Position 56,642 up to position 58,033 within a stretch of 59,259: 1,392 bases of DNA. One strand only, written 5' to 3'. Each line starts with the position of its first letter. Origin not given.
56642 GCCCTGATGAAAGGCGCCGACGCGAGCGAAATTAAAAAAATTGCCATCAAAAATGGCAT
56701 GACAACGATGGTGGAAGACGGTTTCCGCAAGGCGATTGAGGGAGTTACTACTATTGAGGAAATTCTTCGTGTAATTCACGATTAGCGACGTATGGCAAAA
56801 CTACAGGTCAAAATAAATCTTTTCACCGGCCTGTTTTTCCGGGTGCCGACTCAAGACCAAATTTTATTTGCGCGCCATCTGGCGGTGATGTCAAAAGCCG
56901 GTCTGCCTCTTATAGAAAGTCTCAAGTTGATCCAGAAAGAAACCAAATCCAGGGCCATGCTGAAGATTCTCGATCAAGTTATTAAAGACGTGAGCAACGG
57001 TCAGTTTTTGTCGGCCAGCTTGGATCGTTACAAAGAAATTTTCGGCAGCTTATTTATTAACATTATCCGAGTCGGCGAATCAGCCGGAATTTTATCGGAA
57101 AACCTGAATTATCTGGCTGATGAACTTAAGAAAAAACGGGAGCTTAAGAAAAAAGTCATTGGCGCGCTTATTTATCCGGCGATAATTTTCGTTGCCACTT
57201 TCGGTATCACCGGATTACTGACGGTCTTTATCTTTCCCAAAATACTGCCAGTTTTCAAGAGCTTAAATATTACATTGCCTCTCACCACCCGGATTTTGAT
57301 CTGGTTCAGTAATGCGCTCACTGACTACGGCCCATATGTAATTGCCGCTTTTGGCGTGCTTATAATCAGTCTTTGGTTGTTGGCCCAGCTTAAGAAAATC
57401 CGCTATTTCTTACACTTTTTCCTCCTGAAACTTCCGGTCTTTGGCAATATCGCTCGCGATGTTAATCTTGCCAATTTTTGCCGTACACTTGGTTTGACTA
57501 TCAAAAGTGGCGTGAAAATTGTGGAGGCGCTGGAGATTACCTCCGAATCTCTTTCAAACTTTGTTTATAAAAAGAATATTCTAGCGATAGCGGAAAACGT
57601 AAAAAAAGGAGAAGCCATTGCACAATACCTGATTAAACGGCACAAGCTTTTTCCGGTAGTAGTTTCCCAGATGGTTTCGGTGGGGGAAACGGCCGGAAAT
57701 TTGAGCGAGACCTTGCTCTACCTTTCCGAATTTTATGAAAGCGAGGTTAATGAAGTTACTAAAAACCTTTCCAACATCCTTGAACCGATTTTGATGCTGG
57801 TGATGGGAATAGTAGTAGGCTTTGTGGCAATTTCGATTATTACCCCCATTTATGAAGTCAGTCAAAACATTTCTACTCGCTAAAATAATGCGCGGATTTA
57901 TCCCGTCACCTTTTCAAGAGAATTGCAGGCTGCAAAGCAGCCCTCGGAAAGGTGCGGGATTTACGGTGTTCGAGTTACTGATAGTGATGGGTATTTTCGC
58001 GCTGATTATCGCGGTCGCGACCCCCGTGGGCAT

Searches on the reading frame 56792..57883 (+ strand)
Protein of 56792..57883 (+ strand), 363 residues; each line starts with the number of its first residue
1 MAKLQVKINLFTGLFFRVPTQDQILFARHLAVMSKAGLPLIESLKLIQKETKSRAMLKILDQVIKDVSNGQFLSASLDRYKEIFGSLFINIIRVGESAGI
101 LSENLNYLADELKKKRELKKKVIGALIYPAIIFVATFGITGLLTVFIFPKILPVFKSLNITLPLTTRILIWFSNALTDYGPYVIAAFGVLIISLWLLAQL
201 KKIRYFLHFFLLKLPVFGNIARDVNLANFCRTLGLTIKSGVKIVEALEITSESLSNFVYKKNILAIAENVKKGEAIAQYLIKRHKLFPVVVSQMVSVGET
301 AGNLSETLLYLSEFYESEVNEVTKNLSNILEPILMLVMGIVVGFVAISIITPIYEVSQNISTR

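Call 87: find_encoding_contigs(protein=window:56792-57883:+, flank=10000, max_places=3)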
Protein window:56792-57883:+ (363 aa): 4 contigs read that carry it; 3 places shown.
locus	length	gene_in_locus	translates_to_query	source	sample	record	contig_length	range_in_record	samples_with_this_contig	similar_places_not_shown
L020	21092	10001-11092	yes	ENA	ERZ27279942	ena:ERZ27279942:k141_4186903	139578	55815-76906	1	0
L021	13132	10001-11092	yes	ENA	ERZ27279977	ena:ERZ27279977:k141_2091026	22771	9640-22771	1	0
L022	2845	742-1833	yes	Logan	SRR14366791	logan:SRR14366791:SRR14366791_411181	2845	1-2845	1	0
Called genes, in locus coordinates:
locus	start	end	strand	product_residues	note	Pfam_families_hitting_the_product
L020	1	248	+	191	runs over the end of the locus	PF02834:LigT_PEase, PF13563:2_5_RNA_ligase2 (faint)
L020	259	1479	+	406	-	PF00595:PDZ, PF13180:PDZ_2, PF17820:PDZ_6, PF03572:Peptidase_S41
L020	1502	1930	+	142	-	PF01281:Ribosomal_L9_N, PF03948:Ribosomal_L9_C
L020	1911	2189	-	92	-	PF01016:Ribosomal_L27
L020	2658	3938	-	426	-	PF01266:DAO (faint), PF07992:Pyr_redox_2, PF00070:Pyr_redox (weak)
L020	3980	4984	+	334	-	PF00162:PGK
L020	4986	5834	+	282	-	PF02272:DHHA1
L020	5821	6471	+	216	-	PF01693:Cauli_VI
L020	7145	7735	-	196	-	-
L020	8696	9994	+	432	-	PF00437:T2SSE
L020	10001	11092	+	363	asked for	PF00482:T2SSF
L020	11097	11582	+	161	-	-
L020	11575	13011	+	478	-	PF08309:LVIVD (weak)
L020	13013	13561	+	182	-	-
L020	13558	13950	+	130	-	-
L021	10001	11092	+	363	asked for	PF00482:T2SSF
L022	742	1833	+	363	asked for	PF00482:T2SSF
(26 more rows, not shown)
